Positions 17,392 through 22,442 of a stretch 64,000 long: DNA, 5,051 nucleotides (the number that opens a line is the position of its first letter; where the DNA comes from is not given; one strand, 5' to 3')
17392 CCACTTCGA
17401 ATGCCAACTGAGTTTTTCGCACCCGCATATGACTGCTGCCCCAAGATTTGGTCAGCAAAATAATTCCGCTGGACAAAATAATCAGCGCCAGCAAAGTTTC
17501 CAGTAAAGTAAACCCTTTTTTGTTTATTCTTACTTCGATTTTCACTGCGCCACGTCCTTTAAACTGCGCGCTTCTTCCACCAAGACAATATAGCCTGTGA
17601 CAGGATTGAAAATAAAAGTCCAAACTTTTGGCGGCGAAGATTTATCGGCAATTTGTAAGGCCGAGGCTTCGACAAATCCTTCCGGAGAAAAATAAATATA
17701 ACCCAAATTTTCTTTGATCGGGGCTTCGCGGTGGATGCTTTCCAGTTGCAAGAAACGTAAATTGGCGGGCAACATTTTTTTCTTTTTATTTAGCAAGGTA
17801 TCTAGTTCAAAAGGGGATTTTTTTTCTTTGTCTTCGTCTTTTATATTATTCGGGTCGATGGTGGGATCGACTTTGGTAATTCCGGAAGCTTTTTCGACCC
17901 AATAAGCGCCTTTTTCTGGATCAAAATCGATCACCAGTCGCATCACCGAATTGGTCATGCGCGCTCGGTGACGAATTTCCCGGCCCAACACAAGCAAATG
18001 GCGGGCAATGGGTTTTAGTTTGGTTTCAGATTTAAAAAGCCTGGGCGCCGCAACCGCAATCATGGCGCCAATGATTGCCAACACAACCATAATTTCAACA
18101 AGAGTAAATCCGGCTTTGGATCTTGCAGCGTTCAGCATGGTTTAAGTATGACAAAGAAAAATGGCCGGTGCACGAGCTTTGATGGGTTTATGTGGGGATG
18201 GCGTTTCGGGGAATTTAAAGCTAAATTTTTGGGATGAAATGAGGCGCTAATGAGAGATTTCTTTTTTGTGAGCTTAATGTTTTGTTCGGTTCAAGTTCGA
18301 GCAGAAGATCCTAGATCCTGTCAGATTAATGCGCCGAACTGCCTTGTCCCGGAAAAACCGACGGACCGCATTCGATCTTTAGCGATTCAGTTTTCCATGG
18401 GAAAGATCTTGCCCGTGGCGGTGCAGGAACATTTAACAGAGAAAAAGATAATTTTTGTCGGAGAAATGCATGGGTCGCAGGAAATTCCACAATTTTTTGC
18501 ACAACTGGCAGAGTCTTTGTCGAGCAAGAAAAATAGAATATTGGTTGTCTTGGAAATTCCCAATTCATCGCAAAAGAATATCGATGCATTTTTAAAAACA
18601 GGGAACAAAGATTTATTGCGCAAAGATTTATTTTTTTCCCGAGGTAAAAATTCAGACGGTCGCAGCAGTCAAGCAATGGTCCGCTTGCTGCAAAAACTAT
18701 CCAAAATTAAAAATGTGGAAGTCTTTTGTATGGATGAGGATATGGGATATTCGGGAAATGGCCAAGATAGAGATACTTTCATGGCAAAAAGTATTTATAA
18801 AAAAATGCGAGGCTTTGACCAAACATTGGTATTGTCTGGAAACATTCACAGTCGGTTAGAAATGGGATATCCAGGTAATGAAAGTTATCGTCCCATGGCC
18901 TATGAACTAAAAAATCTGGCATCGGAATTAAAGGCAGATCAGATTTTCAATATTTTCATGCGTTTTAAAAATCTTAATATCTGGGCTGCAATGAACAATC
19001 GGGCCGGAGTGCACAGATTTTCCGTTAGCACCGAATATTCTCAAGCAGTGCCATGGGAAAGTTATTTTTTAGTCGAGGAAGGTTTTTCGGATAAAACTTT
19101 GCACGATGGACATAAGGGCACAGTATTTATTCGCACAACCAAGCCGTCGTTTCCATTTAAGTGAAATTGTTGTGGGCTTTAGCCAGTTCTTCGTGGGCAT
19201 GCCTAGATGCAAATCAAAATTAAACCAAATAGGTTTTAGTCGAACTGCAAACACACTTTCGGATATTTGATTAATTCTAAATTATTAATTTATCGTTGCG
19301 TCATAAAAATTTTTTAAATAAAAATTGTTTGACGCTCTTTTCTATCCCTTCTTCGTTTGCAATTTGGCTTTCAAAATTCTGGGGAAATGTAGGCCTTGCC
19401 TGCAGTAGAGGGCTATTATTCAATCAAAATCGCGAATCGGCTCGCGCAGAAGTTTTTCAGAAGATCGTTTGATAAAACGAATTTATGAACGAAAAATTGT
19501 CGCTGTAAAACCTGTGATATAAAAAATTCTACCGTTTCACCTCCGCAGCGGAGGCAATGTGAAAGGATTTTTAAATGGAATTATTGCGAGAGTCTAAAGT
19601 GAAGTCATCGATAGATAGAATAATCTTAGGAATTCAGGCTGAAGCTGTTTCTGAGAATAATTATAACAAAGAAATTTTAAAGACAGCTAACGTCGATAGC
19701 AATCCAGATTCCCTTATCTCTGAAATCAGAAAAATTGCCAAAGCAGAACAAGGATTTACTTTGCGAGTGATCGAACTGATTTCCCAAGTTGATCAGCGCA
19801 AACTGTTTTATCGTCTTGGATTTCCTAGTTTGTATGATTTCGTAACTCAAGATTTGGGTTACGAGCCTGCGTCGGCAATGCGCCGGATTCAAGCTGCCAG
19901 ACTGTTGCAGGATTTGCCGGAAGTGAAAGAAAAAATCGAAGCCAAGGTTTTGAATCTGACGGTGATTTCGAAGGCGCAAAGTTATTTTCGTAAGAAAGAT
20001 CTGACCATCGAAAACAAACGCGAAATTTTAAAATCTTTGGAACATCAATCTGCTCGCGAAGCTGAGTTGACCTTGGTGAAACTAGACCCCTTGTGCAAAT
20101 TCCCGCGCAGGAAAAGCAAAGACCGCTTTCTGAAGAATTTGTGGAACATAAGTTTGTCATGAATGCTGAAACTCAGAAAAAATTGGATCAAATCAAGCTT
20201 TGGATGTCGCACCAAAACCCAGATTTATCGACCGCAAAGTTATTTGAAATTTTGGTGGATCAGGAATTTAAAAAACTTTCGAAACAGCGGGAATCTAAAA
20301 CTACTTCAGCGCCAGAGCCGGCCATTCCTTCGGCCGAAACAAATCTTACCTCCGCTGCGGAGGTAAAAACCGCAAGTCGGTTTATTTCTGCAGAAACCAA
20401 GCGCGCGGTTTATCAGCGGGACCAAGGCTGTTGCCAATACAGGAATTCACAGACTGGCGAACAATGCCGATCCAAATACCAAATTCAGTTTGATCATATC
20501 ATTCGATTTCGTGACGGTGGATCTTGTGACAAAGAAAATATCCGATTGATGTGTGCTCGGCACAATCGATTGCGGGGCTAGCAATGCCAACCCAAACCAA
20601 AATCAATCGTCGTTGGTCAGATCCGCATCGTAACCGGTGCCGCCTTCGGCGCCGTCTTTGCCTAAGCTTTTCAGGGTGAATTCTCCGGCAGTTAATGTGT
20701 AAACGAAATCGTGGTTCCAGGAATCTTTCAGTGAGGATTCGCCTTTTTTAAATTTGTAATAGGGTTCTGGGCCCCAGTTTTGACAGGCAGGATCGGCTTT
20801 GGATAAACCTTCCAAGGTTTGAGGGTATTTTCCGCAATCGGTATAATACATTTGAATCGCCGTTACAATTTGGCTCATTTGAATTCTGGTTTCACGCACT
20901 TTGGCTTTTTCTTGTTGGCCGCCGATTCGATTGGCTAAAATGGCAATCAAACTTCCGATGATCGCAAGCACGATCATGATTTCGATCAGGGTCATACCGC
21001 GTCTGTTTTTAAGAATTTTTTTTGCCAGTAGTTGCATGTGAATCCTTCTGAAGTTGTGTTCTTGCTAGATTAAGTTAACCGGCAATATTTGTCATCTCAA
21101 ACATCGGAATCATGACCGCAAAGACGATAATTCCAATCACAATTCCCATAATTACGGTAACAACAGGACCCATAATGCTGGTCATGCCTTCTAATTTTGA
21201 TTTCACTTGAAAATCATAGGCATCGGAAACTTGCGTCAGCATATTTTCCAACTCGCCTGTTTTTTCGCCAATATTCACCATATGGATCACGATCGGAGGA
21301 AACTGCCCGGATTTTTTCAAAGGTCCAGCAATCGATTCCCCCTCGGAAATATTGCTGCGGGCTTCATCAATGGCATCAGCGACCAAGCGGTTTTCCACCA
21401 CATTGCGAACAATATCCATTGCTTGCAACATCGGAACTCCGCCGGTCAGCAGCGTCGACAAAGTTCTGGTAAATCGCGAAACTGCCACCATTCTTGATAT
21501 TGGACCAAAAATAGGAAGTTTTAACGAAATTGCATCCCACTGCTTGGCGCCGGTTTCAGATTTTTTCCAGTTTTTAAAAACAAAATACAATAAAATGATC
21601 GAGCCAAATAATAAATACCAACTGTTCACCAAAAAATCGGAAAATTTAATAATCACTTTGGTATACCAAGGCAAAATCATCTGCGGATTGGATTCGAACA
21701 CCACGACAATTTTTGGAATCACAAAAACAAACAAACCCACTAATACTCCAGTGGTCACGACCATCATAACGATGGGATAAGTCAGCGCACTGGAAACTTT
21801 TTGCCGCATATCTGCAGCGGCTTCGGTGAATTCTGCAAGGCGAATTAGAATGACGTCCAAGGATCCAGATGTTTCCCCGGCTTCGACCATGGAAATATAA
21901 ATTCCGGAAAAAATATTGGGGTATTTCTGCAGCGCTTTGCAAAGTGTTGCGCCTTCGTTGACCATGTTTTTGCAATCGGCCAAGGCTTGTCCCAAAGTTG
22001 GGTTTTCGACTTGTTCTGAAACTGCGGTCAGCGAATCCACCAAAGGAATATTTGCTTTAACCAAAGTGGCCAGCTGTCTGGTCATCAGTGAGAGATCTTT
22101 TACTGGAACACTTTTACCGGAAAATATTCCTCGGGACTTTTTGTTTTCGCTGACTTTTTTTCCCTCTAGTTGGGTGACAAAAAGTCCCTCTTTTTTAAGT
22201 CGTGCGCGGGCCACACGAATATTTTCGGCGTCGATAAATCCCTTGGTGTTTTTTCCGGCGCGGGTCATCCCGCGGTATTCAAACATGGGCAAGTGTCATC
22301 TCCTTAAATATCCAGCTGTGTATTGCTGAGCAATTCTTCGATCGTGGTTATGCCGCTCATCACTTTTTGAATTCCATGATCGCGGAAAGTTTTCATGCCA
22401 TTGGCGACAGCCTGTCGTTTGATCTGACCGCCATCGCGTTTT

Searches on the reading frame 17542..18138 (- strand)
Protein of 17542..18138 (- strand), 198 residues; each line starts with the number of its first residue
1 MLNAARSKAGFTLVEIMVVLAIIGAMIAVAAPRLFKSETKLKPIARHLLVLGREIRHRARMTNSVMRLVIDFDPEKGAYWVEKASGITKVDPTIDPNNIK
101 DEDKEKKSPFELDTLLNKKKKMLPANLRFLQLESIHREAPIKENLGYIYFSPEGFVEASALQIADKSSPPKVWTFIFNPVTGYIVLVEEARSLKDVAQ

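Call 80: search_protein_families(library=pfam, proteins=[window:17542-18138:-], max_evalue=0.0001)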
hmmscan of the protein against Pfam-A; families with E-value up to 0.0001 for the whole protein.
window:17542-18138:- (198 aa): 1 family
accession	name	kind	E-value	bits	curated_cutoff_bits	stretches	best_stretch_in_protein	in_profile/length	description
PF07963.17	N_methyl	-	5.1e-07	29.5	21.2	1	6-30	2-26/27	Prokaryotic N-terminal methylation motif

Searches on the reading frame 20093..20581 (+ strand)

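Call 80: search_protein_families(library=pfam, proteins=[window:20093-20581:+], max_evalue=0.0001)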
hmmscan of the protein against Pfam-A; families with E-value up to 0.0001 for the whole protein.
window:20093-20581:+ (162 aa): 1 family
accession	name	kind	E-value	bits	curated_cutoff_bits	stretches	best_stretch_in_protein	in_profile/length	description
PF01844.29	HNH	-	1.9e-05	25.2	21.4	1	124-156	3-39/47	HNH endonuclease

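Call 87: search_protein_families(library=ncbifam, proteins=[window:20093-20581:+], max_evalue=0.01)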
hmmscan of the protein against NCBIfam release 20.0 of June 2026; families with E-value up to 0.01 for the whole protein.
window:20093-20581:+ (162 aa): 1 family
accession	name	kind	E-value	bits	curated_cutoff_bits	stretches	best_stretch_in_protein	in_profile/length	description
NF040563.1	guided_IscB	equivalog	0.00091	18.4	175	1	99-159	180-233/314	RNA-guided endonuclease IscB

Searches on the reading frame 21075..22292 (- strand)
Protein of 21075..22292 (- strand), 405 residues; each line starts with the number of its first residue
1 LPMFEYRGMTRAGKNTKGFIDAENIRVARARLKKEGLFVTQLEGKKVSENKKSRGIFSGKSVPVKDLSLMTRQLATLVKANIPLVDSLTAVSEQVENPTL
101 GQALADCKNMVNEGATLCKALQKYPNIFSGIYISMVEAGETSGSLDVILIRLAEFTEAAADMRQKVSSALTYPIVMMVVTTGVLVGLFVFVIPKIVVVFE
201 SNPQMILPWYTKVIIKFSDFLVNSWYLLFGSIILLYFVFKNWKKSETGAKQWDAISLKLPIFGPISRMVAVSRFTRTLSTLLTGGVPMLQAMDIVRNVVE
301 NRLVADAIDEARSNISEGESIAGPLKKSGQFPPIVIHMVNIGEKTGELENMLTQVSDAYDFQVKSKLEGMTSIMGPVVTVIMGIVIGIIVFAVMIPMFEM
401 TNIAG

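Call 80: search_protein_families(library=pfam, proteins=[window:21075-22292:-], max_evalue=0.0001)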
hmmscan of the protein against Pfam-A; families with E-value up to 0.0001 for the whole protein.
window:21075-22292:- (405 aa): 1 family
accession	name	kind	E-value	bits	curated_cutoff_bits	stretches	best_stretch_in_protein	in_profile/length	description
PF00482.28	T2SSF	-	8.4e-63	210.4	25.2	2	71-193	2-125/125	Type II secretion system (T2SS), protein F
